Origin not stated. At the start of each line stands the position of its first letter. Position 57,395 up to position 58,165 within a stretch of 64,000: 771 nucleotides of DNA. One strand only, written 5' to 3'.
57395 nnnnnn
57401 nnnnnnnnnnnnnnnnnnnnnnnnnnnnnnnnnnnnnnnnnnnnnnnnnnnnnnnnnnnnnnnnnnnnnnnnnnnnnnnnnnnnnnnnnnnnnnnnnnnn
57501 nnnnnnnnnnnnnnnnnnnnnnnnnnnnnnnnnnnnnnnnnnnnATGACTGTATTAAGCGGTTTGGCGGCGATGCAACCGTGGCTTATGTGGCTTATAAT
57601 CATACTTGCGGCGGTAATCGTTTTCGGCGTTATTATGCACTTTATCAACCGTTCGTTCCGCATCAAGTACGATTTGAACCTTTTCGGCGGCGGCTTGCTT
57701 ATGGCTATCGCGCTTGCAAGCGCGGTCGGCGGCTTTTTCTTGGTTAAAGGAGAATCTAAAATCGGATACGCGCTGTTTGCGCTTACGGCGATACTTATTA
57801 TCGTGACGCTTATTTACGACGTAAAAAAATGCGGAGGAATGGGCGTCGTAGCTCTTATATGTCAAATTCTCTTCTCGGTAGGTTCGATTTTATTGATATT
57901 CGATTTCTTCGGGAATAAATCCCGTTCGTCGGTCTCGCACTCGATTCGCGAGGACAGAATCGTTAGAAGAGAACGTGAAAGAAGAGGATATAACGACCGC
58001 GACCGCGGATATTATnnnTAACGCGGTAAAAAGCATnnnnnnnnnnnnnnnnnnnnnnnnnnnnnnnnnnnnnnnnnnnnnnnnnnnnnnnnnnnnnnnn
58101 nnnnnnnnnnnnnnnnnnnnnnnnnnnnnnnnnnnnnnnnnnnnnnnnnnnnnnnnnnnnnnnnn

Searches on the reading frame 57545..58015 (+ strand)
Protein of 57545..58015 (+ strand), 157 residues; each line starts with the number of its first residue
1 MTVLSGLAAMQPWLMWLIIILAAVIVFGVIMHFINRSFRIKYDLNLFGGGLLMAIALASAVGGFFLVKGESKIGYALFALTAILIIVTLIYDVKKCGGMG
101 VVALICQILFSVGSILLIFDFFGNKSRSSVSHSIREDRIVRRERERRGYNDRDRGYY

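Call 33: find_encoding_contigs(protein=window:57545-58015:+, flank=2500, max_places=10)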
Protein window:57545-58015:+ (157 aa): 3 contigs read that carry it; 1 place shown.
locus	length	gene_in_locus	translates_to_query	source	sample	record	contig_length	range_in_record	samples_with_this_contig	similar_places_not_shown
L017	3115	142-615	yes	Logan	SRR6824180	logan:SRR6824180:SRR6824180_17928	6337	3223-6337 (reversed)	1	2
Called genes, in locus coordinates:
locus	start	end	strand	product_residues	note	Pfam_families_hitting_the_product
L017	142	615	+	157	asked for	-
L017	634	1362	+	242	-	PF06157:DUF973 (weak), PF06161:DUF975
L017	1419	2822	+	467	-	-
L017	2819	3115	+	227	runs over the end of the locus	PF12724:Flavodoxin_5 (weak), PF13187:Fer4_9 (faint), PF00037:Fer4 (faint), PF12797:Fer4_2 (faint), PF12838:Fer4_7 (faint)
